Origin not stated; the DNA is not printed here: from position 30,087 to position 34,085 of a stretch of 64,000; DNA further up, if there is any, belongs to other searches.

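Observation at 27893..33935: NuoE/NuoF-like pair plus a 1232-aa subunit in which a GltD-like NAD(P)H module is inserted into a NuoG/FdhA-like scaffold that lacks the catalytic Cys/Sec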

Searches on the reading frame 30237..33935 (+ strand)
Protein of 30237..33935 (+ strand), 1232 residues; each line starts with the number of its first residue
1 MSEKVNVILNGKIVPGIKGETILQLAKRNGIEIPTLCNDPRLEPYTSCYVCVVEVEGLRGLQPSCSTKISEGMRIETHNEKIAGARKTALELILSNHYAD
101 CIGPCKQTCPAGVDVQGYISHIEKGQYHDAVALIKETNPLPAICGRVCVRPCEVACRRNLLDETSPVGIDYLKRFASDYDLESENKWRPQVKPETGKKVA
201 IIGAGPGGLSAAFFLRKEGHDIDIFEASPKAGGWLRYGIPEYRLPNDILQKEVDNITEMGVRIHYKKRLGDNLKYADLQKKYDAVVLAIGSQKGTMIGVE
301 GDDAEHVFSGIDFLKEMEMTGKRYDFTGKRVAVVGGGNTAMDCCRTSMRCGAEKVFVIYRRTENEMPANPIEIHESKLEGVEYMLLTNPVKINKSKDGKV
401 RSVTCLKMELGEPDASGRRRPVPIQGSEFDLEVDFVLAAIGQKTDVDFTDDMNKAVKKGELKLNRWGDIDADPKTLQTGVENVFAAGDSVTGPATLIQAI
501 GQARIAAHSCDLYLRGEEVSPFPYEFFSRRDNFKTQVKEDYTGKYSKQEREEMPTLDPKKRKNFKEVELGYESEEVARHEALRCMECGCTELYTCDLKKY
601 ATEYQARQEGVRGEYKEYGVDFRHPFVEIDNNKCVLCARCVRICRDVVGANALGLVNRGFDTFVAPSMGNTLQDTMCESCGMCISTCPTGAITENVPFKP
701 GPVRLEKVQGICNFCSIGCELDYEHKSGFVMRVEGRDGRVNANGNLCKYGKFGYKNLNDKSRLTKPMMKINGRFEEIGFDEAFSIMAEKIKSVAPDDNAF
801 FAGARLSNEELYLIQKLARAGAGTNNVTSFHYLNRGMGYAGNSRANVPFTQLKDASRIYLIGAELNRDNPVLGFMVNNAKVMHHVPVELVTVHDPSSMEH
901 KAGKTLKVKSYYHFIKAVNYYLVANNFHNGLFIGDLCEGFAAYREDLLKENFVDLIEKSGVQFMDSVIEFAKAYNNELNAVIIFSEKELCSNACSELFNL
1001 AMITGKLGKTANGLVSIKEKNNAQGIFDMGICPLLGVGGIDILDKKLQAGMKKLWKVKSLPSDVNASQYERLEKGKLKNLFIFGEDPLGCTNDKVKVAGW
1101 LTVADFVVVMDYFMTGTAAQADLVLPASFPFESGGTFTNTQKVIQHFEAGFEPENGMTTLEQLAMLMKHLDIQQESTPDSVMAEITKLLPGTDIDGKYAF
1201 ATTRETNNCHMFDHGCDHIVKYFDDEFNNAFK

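Call 5: search_protein_families(library=pfam, proteins=[window:30237-33935:+], max_evalue=0.01)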
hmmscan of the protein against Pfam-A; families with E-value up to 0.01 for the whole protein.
window:30237-33935:+ (1232 aa): 23 families
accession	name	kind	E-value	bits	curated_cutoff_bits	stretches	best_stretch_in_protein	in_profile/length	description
PF07992.20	Pyr_redox_2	-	2.6e-35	122.7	26.1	1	197-503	1-291/291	Pyridine nucleotide-disulphide oxidoreductase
PF00384.28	Molybdopterin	-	2e-31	109.7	24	1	762-1153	1-336/353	Molybdopterin oxidoreductase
PF14691.11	Fer4_20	-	1.3e-19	70.5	25.8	1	103-183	30-111/113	Dihydroprymidine dehydrogenase domain II, 4Fe-4S cluster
PF13510.11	Fer2_4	-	2.2e-16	60.1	22.8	1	3-79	2-81/82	2Fe-2S iron-sulfur cluster binding domain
PF00070.33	Pyr_redox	-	5e-10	40.2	22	1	330-404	1-78/82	Pyridine nucleotide-disulphide oxidoreductase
PF13738.12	Pyr_redox_3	-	1.4e-09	38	30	1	317-487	152-305/305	Pyridine nucleotide-disulphide oxidoreductase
PF22117.2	Fer4_Nqo3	-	1.8e-09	38.1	27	1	625-693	2-67/67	NADH-quinone oxidoreductase subunit 3, ferredoxin-like domain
PF13450.12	NAD_binding_8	-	4.2e-09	37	21.9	1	201-236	1-36/68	NAD(P)-binding Rossmann-like domain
PF04879.21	Molybdop_Fe4S4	-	4e-08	33.5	22.7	1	707-758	3-54/55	Molybdopterin oxidoreductase Fe4S4 domain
PF14697.11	Fer4_21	-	2.1e-05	25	35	1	628-693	2-58/59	4Fe-4S dicluster domain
PF12838.12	Fer4_7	-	5.7e-05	23.9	27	1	633-691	1-52/52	4Fe-4S dicluster domain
PF13241.12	NAD_binding_7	-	0.00011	23.2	22.1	0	325-379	4-56/104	Putative NAD(P)-binding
PF00037.32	Fer4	-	0.00014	21.9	21.1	1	676-693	7-24/24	4Fe-4S binding domain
PF01593.30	Amino_oxidase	-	0.00016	21.6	19.8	0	207-236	2-31/443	Flavin containing amine oxidoreductase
PF01946.23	Thi4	-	0.00041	20.1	26.2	1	198-262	19-83/235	Thi4 family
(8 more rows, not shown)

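Call 6: search_protein_families(library=ncbifam, proteins=[window:30237-33935:+], max_evalue=0.001)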
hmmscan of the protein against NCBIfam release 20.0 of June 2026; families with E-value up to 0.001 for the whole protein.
window:30237-33935:+ (1232 aa): 79 families (the best 25 are shown)
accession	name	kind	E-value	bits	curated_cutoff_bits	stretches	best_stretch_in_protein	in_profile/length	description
NF009454.0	PRK12814.1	equivalog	3.7e-199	663.3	916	1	4-647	3-631/657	putative NADPH-dependent glutamate synthase small subunit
NF009410.0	PRK12771.1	subfamily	2e-153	512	516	1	73-596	18-518/566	NAD(P)-binding protein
NF009414.0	PRK12778.1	equivalog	5.6e-127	425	1103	1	100-515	333-750/752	bifunctional dihydroorotate dehydrogenase B NAD binding subunit/NADPH-dependent glutamate synthase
TIGR01316.1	gltA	equivalog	5.4e-106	355.1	471.75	1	102-514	35-449/449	NADPH-dependent glutamate synthase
TIGR03315.1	Se_ygfK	equivalog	9.2e-103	344.5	835.3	1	98-589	439-888/1012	putative selenate reductase subunit YgfK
NF009413.0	PRK12775.1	equivalog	1.1e-93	314.8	1895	1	99-522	334-762/1006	putative trifunctional 2-polyprenylphenol hydroxylase/glutamate synthase subunit beta/ferritin domain-containing protein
TIGR01318.1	gltD_gamma_fam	subfamily_domain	3.6e-89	299.5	482.95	1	104-511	49-462/467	glutamate synthase, small subunit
NF010590.0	PRK13984.1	equivalog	6.7e-87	292.1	946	1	100-517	194-609/611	putative oxidoreductase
NF009408.0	PRK12769.1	equivalog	6.1e-85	285.7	1003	1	105-514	236-651/659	formate-dependent uric acid utilization protein AegA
TIGR01973.1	NuoG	equivalog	5.4e-82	276.5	470.05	2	594-1156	103-595/606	NADH-quinone oxidoreductase subunit NuoG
TIGR01591.1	Fdh-alpha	equivalog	1.3e-80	271.4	666.25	1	711-1190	2-499/672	formate dehydrogenase subunit alpha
NF009409.0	PRK12770.1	subfamily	3.4e-76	256.6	343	1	190-517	12-353/360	putative glutamate synthase subunit beta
NF009451.0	PRK12809.1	equivalog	7.7e-76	255.7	1154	1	104-509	218-629/639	formate-dependent uric acid utilization protein YgfT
NF009415.0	PRK12779.1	equivalog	1.9e-70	237.9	1519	1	106-509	211-621/944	putative bifunctional glutamate synthase subunit beta/2-polyprenylphenol hydroxylase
TIGR01317.1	GOGAT_sm_gam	subfamily_domain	2.2e-67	228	447.7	1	96-520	42-484/485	glutamate synthase small subunit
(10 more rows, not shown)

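Call 7: find_homologous_proteins(query=window:30237-33935:+, max_evalue=1e-20)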
Query window:30237-33935:+ (1232 aa): 8000 proteins with E <= 1e-20 among 8000 candidates; the best 120 are listed.
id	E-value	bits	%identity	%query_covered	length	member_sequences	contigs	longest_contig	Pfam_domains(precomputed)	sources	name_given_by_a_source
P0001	0.0e+0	2580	88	100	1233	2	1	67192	PF14697.12,PF01266.31,PF13510.12,PF00384.28,PF13450.13,PF14691.12,PF07992.21,PF00070.34,PF13738.13,PF22117.3,PF04879.22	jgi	jgi:formate dehydrogenase major subunit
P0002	0.0e+0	2474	84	100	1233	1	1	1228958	PF14697.12,PF13510.12,PF00384.28,PF13450.13,PF14691.12,PF07992.21,PF00070.34,PF13738.13,PF22117.3,PF04879.22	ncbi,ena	-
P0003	0.0e+0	2456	84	100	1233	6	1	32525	PF14697.12,PF13510.12,PF00384.28,PF13450.13,PF14691.12,PF07992.21,PF00070.34,PF13738.13,PF22117.3,PF04879.22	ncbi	-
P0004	0.0e+0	2456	83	100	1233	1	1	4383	PF13510.12,PF00384.28,PF13450.13,PF14691.12,PF07992.21,PF00070.34,PF13738.13,PF22117.3,PF04879.22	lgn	-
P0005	0.0e+0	2451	84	100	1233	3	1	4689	PF13510.12,PF00384.28,PF13450.13,PF14691.12,PF07992.21,PF00070.34,PF13738.13,PF22117.3,PF04879.22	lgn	-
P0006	0.0e+0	2441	84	100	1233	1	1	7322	PF13510.12,PF13241.13,PF00384.28,PF13450.13,PF14691.12,PF07992.21,PF00070.34,PF13738.13,PF12838.13,PF22117.3,PF04879.22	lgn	-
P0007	0.0e+0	2440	84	100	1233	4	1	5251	PF13510.12,PF00384.28,PF13450.13,PF14691.12,PF07992.21,PF00070.34,PF13738.13,PF22117.3,PF04879.22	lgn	-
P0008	0.0e+0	2430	83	100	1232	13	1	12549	PF14697.12,PF13510.12,PF00384.28,PF13450.13,PF14691.12,PF07992.21,PF00070.34,PF13738.13,PF22117.3,PF04879.22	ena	-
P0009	0.0e+0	2424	83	100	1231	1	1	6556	PF13510.12,PF00384.28,PF13450.13,PF14691.12,PF07992.21,PF00070.34,PF13738.13,PF22117.3,PF04879.22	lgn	-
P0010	0.0e+0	2421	82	100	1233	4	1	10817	PF14697.12,PF13510.12,PF00384.28,PF13450.13,PF14691.12,PF07992.21,PF00070.34,PF13738.13,PF22117.3,PF04879.22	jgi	-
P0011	0.0e+0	2419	83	100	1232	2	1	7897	PF14697.12,PF13510.12,PF00384.28,PF13450.13,PF14691.12,PF07992.21,PF00070.34,PF13738.13,PF22117.3,PF04879.22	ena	-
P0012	0.0e+0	2418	83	100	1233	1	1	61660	PF13510.12,PF00384.28,PF13450.13,PF14691.12,PF07992.21,PF00070.34,PF13738.13,PF22117.3,PF04879.22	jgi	-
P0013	0.0e+0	2415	82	100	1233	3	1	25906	PF14697.12,PF13510.12,PF00384.28,PF13450.13,PF14691.12,PF07992.21,PF00070.34,PF13738.13,PF22117.3,PF04879.22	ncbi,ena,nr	ncbi:MAG: FAD-dependent oxidoreductase [Bacteroidales bacterium]|nr:FAD-dependent oxidoreductase [Ba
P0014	0.0e+0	2367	80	100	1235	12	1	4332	PF01266.31,PF13510.12,PF00384.28,PF13450.13,PF14691.12,PF07992.21,PF00070.34,PF13738.13,PF22117.3,PF04879.22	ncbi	-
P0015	0.0e+0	2354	80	100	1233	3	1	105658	PF13510.12,PF00384.28,PF13450.13,PF14691.12,PF07992.21,PF00070.34,PF13738.13,PF22117.3,PF04879.22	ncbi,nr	ncbi:MAG: FAD-dependent oxidoreductase [Bacteroidales bacterium]|nr:FAD-dependent oxidoreductase [Ba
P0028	0.0e+0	2065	70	100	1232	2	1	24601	PF14697.12,PF13510.12,PF00384.28,PF13450.13,PF14691.12,PF07992.21,PF00070.34,PF13738.13,PF22117.3,PF04879.22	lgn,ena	-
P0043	0.0e+0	2054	69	100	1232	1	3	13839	PF14697.12,PF13510.12,PF00384.28,PF13450.13,PF14691.12,PF07992.21,PF00070.34,PF13738.13,PF12838.13,PF22117.3,PF04879.22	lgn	-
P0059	0.0e+0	2036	69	100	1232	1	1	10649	PF13510.12,PF13241.13,PF00384.28,PF13450.13,PF14691.12,PF00890.31,PF07992.21,PF00070.34,PF13738.13,PF22117.3,PF04879.22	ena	-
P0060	0.0e+0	2034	70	99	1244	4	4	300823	PF14697.12,PF00384.28,PF13450.13,PF07992.21,PF00070.34,PF03486.21,PF12838.13,PF22117.3,PF13510.12,PF14691.12,PF13738.13,PF04879.22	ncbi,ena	-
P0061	0.0e+0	2033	69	100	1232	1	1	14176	PF13510.12,PF13241.13,PF00384.28,PF13450.13,PF14691.12,PF00890.31,PF07992.21,PF00070.34,PF13738.13,PF22117.3,PF04879.22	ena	-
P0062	0.0e+0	2033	69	100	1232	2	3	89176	PF14697.12,PF13241.13,PF00384.28,PF13450.13,PF07992.21,PF00070.34,PF12838.13,PF22117.3,PF13510.12,PF14691.12,PF00037.33,PF13738.13,PF04879.22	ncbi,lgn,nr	ncbi:MAG: FAD-dependent oxidoreductase [Bacteroidales bacterium]|nr:FAD-dependent oxidoreductase [Ba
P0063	0.0e+0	2032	69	100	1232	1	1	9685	PF13510.12,PF13241.13,PF00384.28,PF13450.13,PF14691.12,PF00890.31,PF07992.21,PF00070.34,PF13738.13,PF22117.3,PF04879.22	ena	-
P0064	0.0e+0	2031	69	100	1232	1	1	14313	PF13510.12,PF13241.13,PF00384.28,PF13450.13,PF14691.12,PF00890.31,PF07992.21,PF00070.34,PF13738.13,PF22117.3,PF04879.22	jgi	-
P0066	0.0e+0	2031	69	100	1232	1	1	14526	PF13510.12,PF13241.13,PF00384.28,PF13450.13,PF14691.12,PF00890.31,PF07992.21,PF00070.34,PF13738.13,PF22117.3,PF04879.22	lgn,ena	-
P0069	0.0e+0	2030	69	100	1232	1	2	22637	PF13510.12,PF13241.13,PF00384.28,PF13450.13,PF14691.12,PF00890.31,PF07992.21,PF00070.34,PF13738.13,PF22117.3,PF04879.22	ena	-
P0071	0.0e+0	2028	69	100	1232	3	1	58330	PF14697.12,PF13510.12,PF00384.28,PF13450.13,PF14691.12,PF07992.21,PF00070.34,PF13738.13,PF22117.3,PF04879.22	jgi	-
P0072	0.0e+0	2028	69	100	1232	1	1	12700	PF13510.12,PF13241.13,PF00384.28,PF13450.13,PF14691.12,PF00890.31,PF07992.21,PF00070.34,PF13738.13,PF22117.3,PF04879.22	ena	-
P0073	0.0e+0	2028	69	100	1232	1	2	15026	PF13510.12,PF13241.13,PF00384.28,PF13450.13,PF14691.12,PF00890.31,PF07992.21,PF00070.34,PF13738.13,PF22117.3,PF04879.22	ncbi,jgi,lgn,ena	-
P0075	0.0e+0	2028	69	100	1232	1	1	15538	PF13510.12,PF13241.13,PF00384.28,PF13450.13,PF14691.12,PF00890.31,PF07992.21,PF00070.34,PF13738.13,PF22117.3,PF04879.22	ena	-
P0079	0.0e+0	2021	68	100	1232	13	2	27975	PF14697.12,PF13510.12,PF00384.28,PF13450.13,PF14691.12,PF07992.21,PF00070.34,PF13738.13,PF12838.13,PF22117.3,PF04879.22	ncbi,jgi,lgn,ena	-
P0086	0.0e+0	2011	68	100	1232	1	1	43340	PF14697.12,PF13241.13,PF00384.28,PF13450.13,PF07992.21,PF00070.34,PF12838.13,PF22117.3,PF13510.12,PF14691.12,PF13738.13,PF04879.22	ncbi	-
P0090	0.0e+0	2002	67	100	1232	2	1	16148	PF14697.12,PF00384.28,PF13450.13,PF07992.21,PF00070.34,PF12838.13,PF22117.3,PF13510.12,PF14691.12,PF00890.31,PF13738.13,PF04879.22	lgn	-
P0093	0.0e+0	2000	68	100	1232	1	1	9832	PF14697.12,PF13510.12,PF00384.28,PF13450.13,PF14691.12,PF07992.21,PF00070.34,PF13738.13,PF22117.3,PF04879.22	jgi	jgi:formate dehydrogenase major subunit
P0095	0.0e+0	1996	68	100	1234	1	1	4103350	PF14697.12,PF00384.28,PF13450.13,PF07992.21,PF00070.34,PF12838.13,PF22117.3,PF13510.12,PF14691.12,PF00037.33,PF13738.13,PF04879.22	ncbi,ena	-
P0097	0.0e+0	1994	68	100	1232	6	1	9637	PF14697.12,PF13510.12,PF00384.28,PF13450.13,PF14691.12,PF07992.21,PF00070.34,PF13738.13,PF12838.13,PF22117.3,PF04879.22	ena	-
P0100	0.0e+0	1989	69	100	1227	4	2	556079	PF13510.12,PF00384.28,PF13450.13,PF14691.12,PF07992.21,PF00070.34,PF13738.13,PF22117.3,PF04879.22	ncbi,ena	-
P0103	0.0e+0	1985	67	100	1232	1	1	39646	PF14697.12,PF00384.28,PF13450.13,PF07992.21,PF00070.34,PF12838.13,PF22117.3,PF13510.12,PF14691.12,PF00037.33,PF13738.13,PF04879.22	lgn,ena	-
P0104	0.0e+0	1984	67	100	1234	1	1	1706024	PF14697.12,PF00384.28,PF13450.13,PF07992.21,PF00070.34,PF12838.13,PF22117.3,PF13510.12,PF14691.12,PF00037.33,PF13738.13,PF04879.22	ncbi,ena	-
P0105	0.0e+0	1979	67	100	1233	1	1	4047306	PF14697.12,PF13510.12,PF00384.28,PF13450.13,PF14691.12,PF07992.21,PF00070.34,PF13738.13,PF12838.13,PF22117.3,PF04879.22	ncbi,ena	-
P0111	0.0e+0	1976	67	100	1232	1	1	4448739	PF14697.12,PF13510.12,PF00384.28,PF13450.13,PF14691.12,PF07992.21,PF00070.34,PF13738.13,PF12838.13,PF22117.3,PF04879.22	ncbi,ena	-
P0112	0.0e+0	1975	67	100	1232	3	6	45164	PF14697.12,PF13510.12,PF00384.28,PF13450.13,PF14691.12,PF07992.21,PF00070.34,PF13738.13,PF12838.13,PF22117.3,PF04879.22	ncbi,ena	-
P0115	0.0e+0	1973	67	100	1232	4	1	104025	PF14697.12,PF10588.15,PF00384.28,PF13450.13,PF07992.21,PF00070.34,PF12838.13,PF22117.3,PF13510.12,PF14691.12,PF13738.13,PF04879.22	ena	-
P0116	0.0e+0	1971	67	100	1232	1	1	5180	PF14697.12,PF00384.28,PF13450.13,PF07992.21,PF00070.34,PF12838.13,PF22117.3,PF13510.12,PF01593.31,PF14691.12,PF13738.13,PF04879.22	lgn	-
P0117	0.0e+0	1970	67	100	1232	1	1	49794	PF14697.12,PF00384.28,PF13450.13,PF07992.21,PF00070.34,PF12838.13,PF22117.3,PF13510.12,PF14691.12,PF00037.33,PF13738.13,PF04879.22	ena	-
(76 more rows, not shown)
